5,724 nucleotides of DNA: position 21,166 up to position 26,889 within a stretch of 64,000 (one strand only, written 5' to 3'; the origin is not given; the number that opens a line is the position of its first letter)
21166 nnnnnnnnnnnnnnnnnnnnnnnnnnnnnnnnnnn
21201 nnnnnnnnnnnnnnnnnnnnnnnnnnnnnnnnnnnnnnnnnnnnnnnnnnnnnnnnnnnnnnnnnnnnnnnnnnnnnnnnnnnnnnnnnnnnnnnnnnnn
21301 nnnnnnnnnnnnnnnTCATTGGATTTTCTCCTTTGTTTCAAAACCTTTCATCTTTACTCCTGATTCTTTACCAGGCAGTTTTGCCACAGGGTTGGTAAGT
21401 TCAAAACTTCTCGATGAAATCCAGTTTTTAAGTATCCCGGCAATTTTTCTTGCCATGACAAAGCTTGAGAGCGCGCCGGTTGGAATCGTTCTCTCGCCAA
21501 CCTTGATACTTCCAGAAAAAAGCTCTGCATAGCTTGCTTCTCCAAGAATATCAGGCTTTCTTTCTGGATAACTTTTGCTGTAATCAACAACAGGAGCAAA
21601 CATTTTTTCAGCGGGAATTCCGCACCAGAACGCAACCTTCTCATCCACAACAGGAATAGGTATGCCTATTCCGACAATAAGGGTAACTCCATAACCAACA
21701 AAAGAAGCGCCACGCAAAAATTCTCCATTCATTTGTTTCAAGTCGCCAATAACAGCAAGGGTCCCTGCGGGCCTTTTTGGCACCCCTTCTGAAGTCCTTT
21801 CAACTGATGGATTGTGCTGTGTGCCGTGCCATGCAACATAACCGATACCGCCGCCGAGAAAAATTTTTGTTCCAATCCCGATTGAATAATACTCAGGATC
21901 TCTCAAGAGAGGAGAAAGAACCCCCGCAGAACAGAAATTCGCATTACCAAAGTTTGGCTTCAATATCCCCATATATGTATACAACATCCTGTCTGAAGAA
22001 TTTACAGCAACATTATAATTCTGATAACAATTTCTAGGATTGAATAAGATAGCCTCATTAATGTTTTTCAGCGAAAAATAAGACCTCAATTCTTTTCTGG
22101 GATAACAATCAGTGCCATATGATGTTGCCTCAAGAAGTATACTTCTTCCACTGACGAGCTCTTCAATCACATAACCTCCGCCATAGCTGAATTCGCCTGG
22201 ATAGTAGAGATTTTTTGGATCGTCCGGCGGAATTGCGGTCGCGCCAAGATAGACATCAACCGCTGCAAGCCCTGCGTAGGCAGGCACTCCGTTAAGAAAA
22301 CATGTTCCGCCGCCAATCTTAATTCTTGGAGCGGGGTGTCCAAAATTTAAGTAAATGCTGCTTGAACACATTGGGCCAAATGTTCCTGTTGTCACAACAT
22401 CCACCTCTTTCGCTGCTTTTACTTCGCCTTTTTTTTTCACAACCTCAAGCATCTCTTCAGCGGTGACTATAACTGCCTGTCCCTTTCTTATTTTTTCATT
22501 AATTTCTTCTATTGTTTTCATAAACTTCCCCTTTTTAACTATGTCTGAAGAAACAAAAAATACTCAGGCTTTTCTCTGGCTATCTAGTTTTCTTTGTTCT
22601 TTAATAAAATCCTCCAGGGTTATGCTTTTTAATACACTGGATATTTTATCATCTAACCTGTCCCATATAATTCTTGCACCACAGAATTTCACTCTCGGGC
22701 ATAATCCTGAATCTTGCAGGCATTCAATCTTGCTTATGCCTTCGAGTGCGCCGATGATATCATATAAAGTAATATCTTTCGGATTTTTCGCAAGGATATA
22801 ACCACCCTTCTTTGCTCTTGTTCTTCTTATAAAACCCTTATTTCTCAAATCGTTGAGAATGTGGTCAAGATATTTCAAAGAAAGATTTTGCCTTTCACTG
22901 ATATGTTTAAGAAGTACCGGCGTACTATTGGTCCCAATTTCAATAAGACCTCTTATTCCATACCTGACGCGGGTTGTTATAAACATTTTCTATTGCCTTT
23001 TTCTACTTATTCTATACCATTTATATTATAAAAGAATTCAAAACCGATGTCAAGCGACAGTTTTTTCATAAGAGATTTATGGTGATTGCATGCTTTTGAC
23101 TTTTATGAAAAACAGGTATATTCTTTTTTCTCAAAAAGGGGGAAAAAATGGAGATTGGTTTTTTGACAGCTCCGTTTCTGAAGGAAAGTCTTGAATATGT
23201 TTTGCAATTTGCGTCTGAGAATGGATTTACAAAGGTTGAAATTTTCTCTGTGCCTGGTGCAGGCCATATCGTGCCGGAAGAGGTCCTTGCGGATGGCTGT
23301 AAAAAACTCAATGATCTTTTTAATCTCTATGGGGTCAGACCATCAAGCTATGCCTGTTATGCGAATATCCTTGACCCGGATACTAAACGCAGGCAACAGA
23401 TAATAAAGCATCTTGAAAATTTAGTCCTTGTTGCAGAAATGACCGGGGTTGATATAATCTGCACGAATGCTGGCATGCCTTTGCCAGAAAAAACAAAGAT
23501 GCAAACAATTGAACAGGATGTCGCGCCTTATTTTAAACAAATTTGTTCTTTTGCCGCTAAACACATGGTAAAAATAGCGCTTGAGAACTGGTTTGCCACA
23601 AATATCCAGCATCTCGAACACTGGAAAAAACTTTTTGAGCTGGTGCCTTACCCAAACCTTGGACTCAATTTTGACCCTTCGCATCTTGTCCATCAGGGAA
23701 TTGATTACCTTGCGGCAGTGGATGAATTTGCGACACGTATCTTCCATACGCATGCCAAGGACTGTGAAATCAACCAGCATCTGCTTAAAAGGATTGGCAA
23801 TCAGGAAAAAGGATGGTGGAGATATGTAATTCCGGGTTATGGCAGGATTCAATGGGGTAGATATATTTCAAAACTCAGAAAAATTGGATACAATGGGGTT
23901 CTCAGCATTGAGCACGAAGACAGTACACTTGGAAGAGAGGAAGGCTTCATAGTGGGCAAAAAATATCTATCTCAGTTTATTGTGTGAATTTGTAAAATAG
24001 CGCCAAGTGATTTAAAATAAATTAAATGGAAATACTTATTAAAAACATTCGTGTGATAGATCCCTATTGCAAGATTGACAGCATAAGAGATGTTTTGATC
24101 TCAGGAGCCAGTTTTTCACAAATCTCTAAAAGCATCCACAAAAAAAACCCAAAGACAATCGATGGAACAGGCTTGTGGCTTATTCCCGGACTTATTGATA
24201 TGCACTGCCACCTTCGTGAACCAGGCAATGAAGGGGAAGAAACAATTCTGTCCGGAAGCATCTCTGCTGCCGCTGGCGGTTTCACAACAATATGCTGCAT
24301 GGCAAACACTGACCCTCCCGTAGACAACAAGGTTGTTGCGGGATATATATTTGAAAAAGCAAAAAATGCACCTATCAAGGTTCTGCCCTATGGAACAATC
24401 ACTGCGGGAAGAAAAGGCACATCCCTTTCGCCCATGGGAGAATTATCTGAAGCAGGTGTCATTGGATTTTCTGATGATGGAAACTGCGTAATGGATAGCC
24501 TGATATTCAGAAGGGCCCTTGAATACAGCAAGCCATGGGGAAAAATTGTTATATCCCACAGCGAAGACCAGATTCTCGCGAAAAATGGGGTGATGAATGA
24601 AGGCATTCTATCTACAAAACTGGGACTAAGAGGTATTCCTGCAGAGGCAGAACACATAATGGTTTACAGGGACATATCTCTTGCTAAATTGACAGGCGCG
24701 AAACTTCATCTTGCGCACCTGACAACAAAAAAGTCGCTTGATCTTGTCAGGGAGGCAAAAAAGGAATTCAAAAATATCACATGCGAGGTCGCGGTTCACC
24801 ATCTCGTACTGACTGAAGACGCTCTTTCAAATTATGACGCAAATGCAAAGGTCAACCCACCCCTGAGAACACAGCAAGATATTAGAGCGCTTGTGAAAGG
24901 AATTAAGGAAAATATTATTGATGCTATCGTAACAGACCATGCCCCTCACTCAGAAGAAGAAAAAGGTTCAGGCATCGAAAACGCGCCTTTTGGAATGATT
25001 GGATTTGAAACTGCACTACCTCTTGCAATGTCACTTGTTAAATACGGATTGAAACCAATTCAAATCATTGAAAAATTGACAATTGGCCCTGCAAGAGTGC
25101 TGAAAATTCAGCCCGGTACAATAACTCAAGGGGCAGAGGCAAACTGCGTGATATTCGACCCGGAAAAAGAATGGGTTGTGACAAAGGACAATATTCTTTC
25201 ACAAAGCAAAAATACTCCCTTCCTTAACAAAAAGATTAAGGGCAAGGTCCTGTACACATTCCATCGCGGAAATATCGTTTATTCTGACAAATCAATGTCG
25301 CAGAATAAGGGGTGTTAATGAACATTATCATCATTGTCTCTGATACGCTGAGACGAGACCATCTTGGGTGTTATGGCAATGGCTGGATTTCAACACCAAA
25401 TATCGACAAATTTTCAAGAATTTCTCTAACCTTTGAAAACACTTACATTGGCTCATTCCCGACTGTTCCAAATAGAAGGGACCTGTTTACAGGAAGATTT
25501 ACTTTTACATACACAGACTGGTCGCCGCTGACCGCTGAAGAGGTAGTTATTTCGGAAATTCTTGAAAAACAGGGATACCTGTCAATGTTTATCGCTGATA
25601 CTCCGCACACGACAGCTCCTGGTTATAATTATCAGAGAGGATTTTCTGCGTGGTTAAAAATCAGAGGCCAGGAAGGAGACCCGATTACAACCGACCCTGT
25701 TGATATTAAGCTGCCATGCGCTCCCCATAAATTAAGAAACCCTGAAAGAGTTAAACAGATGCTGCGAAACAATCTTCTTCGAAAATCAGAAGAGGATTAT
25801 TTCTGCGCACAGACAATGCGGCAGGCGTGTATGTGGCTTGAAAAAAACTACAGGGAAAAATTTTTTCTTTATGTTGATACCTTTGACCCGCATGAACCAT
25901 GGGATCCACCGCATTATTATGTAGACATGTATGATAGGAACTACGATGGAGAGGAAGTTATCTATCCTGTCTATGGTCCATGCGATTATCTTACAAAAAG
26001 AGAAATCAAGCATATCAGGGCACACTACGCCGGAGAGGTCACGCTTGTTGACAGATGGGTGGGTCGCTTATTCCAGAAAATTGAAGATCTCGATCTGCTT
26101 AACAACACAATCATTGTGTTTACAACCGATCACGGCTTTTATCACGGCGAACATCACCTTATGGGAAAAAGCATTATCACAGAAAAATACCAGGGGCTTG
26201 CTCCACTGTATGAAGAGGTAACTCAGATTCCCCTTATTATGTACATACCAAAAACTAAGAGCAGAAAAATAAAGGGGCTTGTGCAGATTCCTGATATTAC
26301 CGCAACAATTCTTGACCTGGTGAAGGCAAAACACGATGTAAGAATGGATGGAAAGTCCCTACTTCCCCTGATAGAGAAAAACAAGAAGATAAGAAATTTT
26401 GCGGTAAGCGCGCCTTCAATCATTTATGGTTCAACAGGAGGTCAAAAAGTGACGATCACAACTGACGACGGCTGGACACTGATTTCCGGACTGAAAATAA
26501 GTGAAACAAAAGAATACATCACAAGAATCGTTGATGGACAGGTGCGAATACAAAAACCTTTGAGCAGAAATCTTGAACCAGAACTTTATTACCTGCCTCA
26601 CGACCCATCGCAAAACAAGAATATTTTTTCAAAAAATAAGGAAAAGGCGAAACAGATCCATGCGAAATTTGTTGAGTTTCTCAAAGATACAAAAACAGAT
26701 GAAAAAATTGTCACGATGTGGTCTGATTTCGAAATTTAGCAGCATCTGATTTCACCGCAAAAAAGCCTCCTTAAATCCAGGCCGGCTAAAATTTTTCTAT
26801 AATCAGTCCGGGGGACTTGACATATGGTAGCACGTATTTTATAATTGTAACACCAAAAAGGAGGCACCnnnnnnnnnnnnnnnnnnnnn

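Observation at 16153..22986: Single operon linking Rrf2, COG1900/NIL-ferredoxin homocysteine synthesis, NifS, NadA, IscU, Nfu, a Cys-rich LarE-like sulfur transferase and a Cu/Zn efflux permease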

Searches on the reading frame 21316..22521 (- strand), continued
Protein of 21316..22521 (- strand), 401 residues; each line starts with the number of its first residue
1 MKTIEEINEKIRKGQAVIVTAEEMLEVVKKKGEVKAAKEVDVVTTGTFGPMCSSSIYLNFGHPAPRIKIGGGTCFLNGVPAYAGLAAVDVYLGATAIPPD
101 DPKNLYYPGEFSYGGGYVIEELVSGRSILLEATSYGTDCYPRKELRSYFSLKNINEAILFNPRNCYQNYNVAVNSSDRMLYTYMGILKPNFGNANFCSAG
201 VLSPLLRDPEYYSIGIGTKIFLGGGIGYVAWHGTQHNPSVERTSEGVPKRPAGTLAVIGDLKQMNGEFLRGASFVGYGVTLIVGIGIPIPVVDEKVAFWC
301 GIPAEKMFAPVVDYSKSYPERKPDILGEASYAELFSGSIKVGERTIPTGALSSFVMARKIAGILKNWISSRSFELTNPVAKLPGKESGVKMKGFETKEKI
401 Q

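Call 61: find_encoding_contigs(protein=P0237, flank=7000, max_places=1)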
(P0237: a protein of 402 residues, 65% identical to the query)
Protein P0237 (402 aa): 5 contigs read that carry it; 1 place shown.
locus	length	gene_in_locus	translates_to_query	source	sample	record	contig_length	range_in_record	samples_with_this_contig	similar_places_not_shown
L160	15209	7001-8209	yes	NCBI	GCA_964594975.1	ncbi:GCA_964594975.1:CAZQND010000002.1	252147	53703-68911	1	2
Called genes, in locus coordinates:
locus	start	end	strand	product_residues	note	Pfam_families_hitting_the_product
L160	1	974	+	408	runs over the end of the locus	PF02771:Acyl-CoA_dh_N, PF02770:Acyl-CoA_dh_M, PF00441:Acyl-CoA_dh_1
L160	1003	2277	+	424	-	PF02771:Acyl-CoA_dh_N, PF02770:Acyl-CoA_dh_M, PF00441:Acyl-CoA_dh_1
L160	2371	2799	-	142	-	PF00903:Glyoxalase (weak), PF13669:Glyoxalase_4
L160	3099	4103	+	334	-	PF01073:3Beta_HSD, PF01370:Epimerase, PF02719:Polysacc_synt_2, PF04321:RmlD_sub_bind, PF05368:NmrA, PF13460:NAD_binding_10, PF16363:GDP_Man_Dehyd, PF07993:NAD_binding_4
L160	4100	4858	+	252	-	PF02544:Steroid_dh, PF06966:DUF1295 (weak)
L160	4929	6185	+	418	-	PF13393:tRNA-synt_His, PF00587:tRNA-synt_2b, PF13393:tRNA-synt_His, PF03129:HGTP_anticodon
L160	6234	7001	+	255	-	PF01946:Thi4, PF01494:FAD_binding_3 (weak), PF12831:FAD_oxidored, PF13450:NAD_binding_8 (weak)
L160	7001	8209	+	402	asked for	PF01837:HcyBio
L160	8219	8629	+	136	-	PF09383:NIL, PF13187:Fer4_9, PF00037:Fer4 (weak), PF12797:Fer4_2 (faint), PF12837:Fer4_6 (weak), PF13237:Fer4_10, PF14697:Fer4_21 (weak), PF12838:Fer4_7, +1 more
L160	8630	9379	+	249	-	PF27030:AbpE_bact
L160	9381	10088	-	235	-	PF00801:PKD (weak), PF05345:He_PIG (faint), PF17892:Cadherin_5 (faint), PF17963:Big_9 (weak), PF18911:PKD_4 (faint), PF22352:K319L-like_PKD (faint), PF17963:Big_9 (weak)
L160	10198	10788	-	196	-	PF02353:CMAS, PF01728:FtsJ, PF13489:Methyltransf_23, PF01209:Ubie_methyltran, PF13847:Methyltransf_31, PF08241:Methyltransf_11, PF08242:Methyltransf_12, PF13649:Methyltransf_25, +1 more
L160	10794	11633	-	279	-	PF00950:ABC-3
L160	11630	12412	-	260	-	PF00005:ABC_tran, PF13304:AAA_21 (weak)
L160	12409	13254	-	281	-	PF01297:ZnuA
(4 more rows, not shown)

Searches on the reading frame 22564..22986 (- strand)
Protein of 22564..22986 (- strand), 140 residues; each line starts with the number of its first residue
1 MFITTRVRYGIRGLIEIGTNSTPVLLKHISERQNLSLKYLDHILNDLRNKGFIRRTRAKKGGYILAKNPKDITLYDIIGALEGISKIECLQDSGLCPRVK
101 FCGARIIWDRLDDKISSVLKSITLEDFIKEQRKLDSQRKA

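Call 3: search_protein_families(library=pfam, proteins=[window:22564-22986:-])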
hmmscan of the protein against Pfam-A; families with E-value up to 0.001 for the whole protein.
window:22564-22986:- (140 aa): 1 family
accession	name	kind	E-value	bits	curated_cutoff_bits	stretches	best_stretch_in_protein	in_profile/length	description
PF02082.26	Rrf2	-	3.5e-30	105.3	30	1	3-129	1-131/132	Iron-dependent Transcriptional regulator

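Call 4: search_protein_families(library=ncbifam, proteins=[window:22564-22986:-])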
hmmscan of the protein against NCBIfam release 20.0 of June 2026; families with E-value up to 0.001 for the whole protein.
window:22564-22986:- (140 aa): 7 families
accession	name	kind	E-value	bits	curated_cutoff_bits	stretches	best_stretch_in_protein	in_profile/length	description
TIGR00738.1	rrf2_super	superfamily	7.4e-30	103.5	73.3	1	1-129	1-132/132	Rrf2 family transcriptional regulator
NF047409.1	Cys_reg_CymR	equivalog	3.2e-26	92.1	195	1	1-133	1-129/139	cysteine metabolism transcriptional regulator CymR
TIGR02010.1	IscR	equivalog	1.4e-25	89.7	207.55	1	1-132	1-134/135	Fe-S cluster assembly transcriptional regulator IscR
NF008110.0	PRK10857.1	equivalog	2.8e-21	76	275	1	1-136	1-138/164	Fe-S cluster assembly transcriptional regulator IscR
TIGR02944.1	suf_reg_Xantho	equivalog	1.1e-16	61.5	110.65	1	27-126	29-129/130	SUF system Fe-S cluster assembly regulator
NF008886.0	PRK11920.1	equivalog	6.5e-15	55.1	193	1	1-135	1-138/153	iron-responsive transcriptional regulator RirA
NF008240.0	PRK11014.1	equivalog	5.8e-11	42.6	182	1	3-134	3-134/141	nitric oxide-sensing transcriptional repressor NsrR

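Call 37: search_solved_structures(query=window:22564-22986:-, show_alignments=3, max_evalue=1e-8)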
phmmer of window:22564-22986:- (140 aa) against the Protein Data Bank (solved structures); distinct sequences matched with E-value up to 1e-8: 8.
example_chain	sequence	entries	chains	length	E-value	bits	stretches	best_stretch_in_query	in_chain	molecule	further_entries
4cic_A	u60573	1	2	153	1.7e-21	79.8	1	3-133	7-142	TRANSCRIPTIONAL REGULATOR, BADM/RRF2 FAMILY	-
2y75_A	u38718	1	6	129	2e-18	69.9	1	3-127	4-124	HTH-TYPE TRANSCRIPTIONAL REGULATOR CYMR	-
3lwf_A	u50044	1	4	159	1.3e-16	64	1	1-131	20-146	Putative transcriptional regulator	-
4hf1_A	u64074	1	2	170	1.4e-16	63.9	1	2-136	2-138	HTH-type transcriptional regulator IscR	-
4chu_A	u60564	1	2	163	4.8e-16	62.2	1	3-136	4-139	HTH-TYPE TRANSCRIPTIONAL REGULATOR ISCR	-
4hf2_A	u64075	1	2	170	5.3e-16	62.1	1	2-136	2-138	HTH-type transcriptional regulator IscR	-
4hf0_A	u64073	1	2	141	1.1e-15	61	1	2-131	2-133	HTH-type transcriptional regulator IscR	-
3t8r_A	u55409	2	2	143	7.4e-13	51.9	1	2-125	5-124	Staphylococcus aureus CymR | Staphylococcus aureus CymR (oxidized form)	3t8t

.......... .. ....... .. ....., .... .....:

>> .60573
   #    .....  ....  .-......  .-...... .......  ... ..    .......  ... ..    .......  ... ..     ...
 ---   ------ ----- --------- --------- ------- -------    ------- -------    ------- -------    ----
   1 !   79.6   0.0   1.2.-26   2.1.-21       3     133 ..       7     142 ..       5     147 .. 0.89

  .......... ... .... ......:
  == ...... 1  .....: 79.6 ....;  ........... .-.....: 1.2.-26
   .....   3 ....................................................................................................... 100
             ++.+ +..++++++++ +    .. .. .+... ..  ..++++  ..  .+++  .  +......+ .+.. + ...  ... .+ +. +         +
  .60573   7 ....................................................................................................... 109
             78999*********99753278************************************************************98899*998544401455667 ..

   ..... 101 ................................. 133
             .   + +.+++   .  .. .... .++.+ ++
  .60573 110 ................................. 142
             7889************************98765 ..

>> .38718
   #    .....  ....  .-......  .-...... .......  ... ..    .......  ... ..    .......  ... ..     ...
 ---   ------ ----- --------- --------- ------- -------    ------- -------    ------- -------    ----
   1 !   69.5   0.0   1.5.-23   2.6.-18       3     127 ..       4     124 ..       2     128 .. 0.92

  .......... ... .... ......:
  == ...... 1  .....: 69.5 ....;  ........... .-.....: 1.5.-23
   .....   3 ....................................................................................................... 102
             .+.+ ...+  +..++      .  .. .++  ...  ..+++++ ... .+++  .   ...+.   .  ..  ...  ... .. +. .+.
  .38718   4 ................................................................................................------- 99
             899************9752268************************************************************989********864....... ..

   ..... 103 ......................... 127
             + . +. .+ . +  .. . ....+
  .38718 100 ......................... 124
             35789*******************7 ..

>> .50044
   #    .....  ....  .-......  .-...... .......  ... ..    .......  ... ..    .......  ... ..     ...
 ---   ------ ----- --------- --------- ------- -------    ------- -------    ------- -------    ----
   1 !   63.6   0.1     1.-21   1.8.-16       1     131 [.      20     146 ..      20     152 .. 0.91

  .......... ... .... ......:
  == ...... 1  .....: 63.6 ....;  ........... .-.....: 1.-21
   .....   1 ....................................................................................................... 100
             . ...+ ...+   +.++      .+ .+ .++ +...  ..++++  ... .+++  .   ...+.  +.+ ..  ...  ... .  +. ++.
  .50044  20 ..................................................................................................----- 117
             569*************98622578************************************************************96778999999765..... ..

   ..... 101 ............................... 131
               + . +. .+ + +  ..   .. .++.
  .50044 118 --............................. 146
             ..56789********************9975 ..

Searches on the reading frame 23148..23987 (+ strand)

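Call 6: search_protein_families(library=pfam, proteins=[window:23148-23987:+])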
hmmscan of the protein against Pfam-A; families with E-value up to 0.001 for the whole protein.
window:23148-23987:+ (279 aa): 1 family
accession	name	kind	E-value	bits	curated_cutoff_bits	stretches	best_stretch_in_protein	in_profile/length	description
PF01261.30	AP_endonuc_2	-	2.3e-32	113.1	31.1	1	19-268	1-240/249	Xylose isomerase-like TIM barrel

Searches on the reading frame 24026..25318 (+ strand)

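Call 6: search_protein_families(library=pfam, proteins=[window:24026-25318:+])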
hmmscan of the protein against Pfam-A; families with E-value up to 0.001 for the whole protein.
window:24026-25318:+ (430 aa): 3 families
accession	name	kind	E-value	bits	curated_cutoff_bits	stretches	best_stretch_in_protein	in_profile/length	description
PF01979.26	Amidohydro_1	-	1.8e-23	83.8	25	1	52-418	2-345/345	Amidohydrolase family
PF07969.17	Amidohydro_3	-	2.7e-08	34.2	29.7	0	43-98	1-57/472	Amidohydrolase family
PF12890.13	DHOase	-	2.3e-05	25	21.2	1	52-236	4-141/142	Dihydro-orotase-like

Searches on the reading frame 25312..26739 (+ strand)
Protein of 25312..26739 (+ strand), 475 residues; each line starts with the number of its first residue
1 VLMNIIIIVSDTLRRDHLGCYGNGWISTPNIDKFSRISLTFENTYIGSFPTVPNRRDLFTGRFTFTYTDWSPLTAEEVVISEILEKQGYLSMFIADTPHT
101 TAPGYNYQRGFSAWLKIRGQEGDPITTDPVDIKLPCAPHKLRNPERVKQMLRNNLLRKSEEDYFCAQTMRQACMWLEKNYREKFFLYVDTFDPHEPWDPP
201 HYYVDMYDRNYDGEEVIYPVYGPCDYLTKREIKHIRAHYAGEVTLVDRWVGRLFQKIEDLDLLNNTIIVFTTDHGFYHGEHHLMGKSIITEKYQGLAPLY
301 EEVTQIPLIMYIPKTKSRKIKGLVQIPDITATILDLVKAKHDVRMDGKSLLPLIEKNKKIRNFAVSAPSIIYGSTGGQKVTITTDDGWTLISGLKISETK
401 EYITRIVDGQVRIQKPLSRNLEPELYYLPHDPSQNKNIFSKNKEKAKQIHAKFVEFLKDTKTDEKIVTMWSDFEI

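Call 6: search_protein_families(library=pfam, proteins=[window:25312-26739:+])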
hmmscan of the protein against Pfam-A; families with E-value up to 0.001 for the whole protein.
window:25312-26739:+ (475 aa): 3 families
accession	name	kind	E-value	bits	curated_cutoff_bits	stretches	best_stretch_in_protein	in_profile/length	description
PF00884.28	Sulfatase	-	4.2e-39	135.1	25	1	4-337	2-299/301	Sulfatase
PF16347.10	SGSH_C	-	4.9e-10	40.2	29.3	1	299-359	11-73/154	N-sulphoglucosamine sulphohydrolase, C-terminal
PF01663.27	Phosphodiest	-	1.8e-05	24.9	23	1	239-292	184-239/342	Type I phosphodiesterase / nucleotide pyrophosphatase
